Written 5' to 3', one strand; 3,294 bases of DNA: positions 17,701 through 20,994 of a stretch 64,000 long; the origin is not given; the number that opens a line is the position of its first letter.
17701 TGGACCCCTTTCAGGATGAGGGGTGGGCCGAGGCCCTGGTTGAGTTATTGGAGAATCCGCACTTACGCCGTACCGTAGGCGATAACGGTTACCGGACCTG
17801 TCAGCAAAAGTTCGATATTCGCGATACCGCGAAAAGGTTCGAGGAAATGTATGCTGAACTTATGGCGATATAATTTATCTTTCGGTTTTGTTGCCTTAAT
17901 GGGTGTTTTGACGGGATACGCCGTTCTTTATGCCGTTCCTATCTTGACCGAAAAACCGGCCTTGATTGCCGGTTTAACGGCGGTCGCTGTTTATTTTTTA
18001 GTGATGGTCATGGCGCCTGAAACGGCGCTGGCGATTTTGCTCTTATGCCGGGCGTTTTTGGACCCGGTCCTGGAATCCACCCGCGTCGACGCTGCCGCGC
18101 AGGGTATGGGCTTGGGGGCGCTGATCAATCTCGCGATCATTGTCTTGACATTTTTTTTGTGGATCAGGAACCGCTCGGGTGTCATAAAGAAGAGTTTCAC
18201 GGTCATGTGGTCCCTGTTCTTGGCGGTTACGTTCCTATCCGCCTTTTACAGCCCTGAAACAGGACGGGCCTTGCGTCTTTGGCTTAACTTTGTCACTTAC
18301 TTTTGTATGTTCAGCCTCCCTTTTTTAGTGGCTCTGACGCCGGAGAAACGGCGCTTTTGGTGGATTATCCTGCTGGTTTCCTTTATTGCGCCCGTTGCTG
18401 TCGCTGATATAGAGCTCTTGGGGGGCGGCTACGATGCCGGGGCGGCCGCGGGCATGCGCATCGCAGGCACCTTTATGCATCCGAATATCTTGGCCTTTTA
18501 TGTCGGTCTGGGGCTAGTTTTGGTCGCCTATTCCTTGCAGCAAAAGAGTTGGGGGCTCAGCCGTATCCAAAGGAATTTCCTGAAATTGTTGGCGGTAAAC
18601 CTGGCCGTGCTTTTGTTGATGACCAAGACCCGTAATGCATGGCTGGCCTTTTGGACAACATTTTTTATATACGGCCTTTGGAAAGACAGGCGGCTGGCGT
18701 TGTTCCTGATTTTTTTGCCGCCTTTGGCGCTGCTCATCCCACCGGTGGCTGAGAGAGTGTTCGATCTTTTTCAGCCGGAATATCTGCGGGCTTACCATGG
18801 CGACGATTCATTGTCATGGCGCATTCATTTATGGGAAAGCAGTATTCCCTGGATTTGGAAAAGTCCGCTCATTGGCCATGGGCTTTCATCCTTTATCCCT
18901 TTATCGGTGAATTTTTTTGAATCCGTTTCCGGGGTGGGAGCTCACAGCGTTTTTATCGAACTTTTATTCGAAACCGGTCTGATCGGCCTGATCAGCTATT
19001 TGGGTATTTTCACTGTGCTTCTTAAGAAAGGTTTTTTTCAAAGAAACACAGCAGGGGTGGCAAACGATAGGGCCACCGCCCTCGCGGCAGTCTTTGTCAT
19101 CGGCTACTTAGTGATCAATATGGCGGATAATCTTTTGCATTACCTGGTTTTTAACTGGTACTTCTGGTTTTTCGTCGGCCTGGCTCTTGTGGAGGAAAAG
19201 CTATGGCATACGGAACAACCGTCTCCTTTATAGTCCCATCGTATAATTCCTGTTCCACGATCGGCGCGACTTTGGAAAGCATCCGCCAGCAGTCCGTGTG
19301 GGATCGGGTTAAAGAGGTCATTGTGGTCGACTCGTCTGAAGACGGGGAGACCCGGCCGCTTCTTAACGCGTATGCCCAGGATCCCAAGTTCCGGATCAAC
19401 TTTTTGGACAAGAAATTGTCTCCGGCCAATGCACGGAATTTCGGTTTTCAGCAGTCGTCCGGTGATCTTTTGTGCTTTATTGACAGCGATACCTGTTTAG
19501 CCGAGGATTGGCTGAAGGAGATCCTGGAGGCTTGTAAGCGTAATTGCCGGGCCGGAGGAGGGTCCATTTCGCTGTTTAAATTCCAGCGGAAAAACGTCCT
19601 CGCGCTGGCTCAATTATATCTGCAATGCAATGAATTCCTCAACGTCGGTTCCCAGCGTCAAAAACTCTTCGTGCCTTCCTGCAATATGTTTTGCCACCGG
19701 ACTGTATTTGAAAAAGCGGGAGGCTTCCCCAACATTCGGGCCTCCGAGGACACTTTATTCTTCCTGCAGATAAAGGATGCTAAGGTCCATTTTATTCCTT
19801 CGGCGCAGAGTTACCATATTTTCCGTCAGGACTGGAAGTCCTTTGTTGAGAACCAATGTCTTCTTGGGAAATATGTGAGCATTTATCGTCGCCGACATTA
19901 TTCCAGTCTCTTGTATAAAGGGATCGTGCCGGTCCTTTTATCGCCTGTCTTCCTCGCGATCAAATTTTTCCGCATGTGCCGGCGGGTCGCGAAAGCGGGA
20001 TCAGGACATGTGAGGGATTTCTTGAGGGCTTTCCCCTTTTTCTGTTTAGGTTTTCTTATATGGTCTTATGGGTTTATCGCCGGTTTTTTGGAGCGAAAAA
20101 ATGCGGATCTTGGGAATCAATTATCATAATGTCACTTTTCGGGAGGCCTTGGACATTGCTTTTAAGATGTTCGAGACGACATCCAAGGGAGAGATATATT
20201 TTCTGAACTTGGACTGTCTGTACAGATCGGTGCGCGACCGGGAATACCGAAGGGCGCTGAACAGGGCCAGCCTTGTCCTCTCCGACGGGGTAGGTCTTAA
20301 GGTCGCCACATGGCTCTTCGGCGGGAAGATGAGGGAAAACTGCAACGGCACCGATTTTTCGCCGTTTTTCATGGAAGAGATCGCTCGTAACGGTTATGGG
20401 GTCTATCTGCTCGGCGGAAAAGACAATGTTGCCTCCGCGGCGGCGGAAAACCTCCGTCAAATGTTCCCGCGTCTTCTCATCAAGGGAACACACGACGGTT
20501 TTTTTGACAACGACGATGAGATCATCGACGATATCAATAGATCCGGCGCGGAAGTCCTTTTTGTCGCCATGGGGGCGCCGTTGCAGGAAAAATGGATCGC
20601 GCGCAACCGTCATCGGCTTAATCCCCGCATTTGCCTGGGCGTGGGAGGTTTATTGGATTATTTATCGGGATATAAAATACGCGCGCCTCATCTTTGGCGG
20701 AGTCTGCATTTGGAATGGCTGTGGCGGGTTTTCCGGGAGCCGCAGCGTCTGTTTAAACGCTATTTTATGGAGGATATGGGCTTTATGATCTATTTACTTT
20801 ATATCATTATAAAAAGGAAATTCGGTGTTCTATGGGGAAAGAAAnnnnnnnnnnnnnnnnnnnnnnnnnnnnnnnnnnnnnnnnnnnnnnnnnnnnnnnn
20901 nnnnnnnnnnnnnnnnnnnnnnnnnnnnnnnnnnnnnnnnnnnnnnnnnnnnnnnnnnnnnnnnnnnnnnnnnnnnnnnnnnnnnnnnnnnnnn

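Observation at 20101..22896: Fusion of a cytoplasmic GT26 (WecB/TagA/CpsF) glycosyltransferase to a periplasmic BNR/Asp-box beta-propeller via a signal-anchor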

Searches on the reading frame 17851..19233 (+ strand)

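Call 17: search_protein_families(library=pfam, proteins=[window:17851-19233:+], max_evalue=0.001)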
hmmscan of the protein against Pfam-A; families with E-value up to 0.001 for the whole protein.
window:17851-19233:+ (460 aa): 1 family
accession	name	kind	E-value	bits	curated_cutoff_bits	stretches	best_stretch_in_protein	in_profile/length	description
PF04932.20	Wzy_C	-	4.4e-19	69.2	31.7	1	247-384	2-149/149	O-Antigen ligase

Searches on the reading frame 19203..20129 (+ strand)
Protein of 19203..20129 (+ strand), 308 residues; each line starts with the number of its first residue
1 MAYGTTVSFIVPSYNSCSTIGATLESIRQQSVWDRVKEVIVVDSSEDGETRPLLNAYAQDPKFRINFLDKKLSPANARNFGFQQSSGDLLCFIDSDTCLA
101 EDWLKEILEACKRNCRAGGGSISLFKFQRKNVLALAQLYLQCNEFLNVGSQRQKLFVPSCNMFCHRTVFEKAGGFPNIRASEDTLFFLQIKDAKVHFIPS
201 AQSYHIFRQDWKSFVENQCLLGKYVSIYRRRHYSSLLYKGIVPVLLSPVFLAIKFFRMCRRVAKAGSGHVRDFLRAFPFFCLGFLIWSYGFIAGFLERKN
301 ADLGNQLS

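Call 18: search_protein_families(library=pfam, proteins=[window:19203-20129:+], max_evalue=0.001)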
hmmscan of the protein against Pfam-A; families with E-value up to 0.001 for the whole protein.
window:19203-20129:+ (308 aa): 4 families
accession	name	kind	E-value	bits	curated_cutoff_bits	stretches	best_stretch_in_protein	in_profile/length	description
PF00535.33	Glycos_transf_2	-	8.4e-25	88.1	23.3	1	8-171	1-166/168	Glycosyl transferase family 2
PF10111.15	Glyco_tranf_2_2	-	4.1e-10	40.1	27.3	1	9-200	2-210/276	Glycosyltransferase like family 2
PF13641.12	Glyco_tranf_2_3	-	5.2e-08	33.6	27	1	7-215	3-221/230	Glycosyltransferase like family 2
PF13632.12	Glyco_trans_2_3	-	1.1e-07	32.3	27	1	92-216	4-134/198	Glycosyl transferase family group 2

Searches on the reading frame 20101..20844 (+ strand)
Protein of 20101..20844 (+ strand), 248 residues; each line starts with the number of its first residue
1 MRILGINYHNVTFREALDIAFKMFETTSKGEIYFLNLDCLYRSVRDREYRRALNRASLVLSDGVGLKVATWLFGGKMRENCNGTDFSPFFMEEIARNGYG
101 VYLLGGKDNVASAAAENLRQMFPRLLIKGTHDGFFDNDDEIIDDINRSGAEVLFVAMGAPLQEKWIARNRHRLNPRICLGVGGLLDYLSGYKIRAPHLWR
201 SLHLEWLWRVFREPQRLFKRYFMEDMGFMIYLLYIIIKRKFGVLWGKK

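Call 3: search_protein_families(library=pfam, proteins=[window:20101-20844:+], max_evalue=0.01)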
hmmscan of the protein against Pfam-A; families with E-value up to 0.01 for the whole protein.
window:20101-20844:+ (248 aa): 1 family
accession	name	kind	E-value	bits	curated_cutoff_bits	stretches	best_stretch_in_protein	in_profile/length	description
PF03808.19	Glyco_tran_WecG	-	4.7e-57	192.9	27.4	1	56-221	1-168/168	Glycosyl transferase WecG/TagA/CpsF family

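Call 30: search_solved_structures(query=window:20101-20844:+, max_evalue=0.01, show_alignments=2)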
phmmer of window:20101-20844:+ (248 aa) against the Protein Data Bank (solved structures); distinct sequences matched with E-value up to 0.01: 3.
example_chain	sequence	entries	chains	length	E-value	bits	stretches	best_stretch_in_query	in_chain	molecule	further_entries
7mpk_A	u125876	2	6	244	2.2e-43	151.6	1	3-221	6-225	N-acetylglucosaminyldiphosphoundecaprenol N-acetyl-beta-D-mannosaminyltransferase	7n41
5wb4_A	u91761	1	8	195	2e-35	125.4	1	3-190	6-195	N-acetylglucosaminyldiphosphoundecaprenol N-acetyl-beta-D-mannosaminyltransferase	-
5wfg_A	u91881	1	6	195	2.8e-35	125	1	3-190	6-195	N-acetylglucosaminyldiphosphoundecaprenol N-acetyl-beta-D-mannosaminyltransferase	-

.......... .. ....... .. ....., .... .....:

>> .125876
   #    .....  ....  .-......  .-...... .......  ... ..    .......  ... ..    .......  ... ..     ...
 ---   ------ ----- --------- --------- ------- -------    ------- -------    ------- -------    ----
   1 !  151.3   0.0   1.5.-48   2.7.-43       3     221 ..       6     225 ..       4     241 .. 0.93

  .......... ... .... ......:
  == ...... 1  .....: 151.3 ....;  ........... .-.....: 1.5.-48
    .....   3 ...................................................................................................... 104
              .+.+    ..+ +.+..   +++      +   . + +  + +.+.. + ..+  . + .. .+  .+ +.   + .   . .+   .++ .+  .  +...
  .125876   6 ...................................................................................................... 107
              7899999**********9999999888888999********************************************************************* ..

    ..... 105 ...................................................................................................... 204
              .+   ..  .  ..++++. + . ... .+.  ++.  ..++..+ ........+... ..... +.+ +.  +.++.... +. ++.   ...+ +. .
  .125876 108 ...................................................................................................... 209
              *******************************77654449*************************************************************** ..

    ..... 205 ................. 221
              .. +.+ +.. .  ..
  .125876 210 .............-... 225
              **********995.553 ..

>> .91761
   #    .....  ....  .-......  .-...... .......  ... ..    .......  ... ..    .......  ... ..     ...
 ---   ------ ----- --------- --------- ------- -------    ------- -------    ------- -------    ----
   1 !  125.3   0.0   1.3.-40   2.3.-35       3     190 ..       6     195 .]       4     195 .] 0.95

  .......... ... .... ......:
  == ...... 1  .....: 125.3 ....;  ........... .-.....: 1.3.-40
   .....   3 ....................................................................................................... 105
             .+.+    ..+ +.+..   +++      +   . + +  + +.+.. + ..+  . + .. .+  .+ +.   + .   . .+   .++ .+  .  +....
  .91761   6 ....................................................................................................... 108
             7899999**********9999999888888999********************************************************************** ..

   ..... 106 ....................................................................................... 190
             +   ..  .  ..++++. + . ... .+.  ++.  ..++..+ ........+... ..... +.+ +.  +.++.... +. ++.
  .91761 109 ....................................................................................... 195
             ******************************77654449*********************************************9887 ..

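Call 67: find_related_loci(query=A4, collection=metagenome_contigs, flank=4000)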
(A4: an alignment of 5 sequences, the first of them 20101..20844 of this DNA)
Query A4 (248 aa) in metagenome_contigs; peptide patterns used: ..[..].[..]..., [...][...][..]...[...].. (x = any residue, [..] = any of these).
294 stretches matched a pattern; 146 encode a relative of the query (tblastn E <= 1e-3); the best 80 are kept; 80 distinct loci.
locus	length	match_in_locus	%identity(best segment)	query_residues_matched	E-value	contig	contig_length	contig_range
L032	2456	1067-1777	56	1-241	6e-94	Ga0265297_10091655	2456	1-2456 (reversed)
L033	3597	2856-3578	55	1-241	9e-88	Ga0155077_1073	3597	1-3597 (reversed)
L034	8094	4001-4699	54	1-231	3e-87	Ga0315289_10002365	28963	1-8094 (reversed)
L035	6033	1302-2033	50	1-248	4e-87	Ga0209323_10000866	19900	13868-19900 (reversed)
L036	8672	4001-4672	56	1-224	6e-87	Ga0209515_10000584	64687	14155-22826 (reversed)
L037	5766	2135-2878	51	1-247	6e-86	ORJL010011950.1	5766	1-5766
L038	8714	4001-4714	52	1-242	1e-83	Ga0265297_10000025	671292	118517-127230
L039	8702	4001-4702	51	1-238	1e-83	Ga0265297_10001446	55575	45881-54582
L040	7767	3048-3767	50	1-244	6e-83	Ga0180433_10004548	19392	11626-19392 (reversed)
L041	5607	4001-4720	50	1-244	2e-82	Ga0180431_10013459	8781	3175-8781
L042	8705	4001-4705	50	1-235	6e-82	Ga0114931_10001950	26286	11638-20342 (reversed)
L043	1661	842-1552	51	1-241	9e-85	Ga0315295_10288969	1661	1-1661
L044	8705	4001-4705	49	1-235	9e-79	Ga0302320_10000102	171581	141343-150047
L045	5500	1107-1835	50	3-248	2e-77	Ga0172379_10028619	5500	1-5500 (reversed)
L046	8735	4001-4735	48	3-244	7e-76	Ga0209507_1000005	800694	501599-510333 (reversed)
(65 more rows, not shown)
